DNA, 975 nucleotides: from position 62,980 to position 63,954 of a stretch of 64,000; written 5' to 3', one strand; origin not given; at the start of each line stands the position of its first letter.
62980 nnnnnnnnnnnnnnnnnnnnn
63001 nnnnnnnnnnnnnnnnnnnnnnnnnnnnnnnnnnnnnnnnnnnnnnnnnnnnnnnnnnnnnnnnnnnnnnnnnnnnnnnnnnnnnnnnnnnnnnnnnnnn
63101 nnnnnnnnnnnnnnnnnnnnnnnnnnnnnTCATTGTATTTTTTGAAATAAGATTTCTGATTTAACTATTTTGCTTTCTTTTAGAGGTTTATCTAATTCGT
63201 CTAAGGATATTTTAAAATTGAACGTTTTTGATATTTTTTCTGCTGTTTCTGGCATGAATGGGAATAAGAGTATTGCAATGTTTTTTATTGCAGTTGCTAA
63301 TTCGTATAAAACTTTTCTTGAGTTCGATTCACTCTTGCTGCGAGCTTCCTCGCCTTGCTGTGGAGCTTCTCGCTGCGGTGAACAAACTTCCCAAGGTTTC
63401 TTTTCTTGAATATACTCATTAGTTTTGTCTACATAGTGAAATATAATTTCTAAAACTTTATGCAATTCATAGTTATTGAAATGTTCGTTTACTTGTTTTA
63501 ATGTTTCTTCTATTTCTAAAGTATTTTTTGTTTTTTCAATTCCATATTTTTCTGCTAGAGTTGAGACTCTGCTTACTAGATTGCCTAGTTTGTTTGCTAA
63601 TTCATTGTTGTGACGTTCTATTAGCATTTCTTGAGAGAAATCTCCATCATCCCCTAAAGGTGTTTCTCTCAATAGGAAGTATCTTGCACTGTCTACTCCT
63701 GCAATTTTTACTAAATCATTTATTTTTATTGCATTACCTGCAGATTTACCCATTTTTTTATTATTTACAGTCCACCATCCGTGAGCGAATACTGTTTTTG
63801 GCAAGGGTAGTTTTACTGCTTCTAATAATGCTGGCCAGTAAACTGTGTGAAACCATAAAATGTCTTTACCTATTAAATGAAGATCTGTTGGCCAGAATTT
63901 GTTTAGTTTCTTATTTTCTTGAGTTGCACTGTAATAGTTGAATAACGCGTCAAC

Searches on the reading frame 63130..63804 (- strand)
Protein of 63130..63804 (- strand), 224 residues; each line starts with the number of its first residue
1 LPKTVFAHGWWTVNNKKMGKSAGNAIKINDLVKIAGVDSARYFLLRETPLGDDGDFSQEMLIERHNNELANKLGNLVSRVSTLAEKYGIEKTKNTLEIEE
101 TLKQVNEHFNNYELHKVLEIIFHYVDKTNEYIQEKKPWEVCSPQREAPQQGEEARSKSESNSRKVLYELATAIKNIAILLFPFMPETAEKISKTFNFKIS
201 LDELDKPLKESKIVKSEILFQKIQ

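Call 10: search_protein_families(library=pfam, proteins=[window:63130-63804:-], max_evalue=0.001)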
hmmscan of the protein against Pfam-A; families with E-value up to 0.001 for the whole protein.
window:63130-63804:- (224 aa): 6 families
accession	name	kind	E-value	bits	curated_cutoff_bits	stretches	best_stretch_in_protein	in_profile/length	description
PF09334.17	tRNA-synt_1g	-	2e-22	80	20.1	1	1-80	311-390/391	tRNA synthetases class I (M)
PF08264.19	Anticodon_1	-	2.4e-10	40.9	25.1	1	97-208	7-106/148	Anticodon-binding domain of tRNA ligase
PF19303.5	Anticodon_3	-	2e-05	25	23.5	1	86-198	6-104/152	Anticodon binding domain of methionyl tRNA ligase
PF00133.28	tRNA-synt_1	-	9.2e-05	21.8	22.7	1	3-54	360-411/414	tRNA synthetases class I (I, L, M and V)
PF01406.26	tRNA-synt_1e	-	0.00011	22.1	27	1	7-48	243-284/301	tRNA synthetases class I (C) catalytic domain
PF01921.24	tRNA-synt_1f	-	0.00085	18.8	27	0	12-50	276-315/360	tRNA synthetases class I (K)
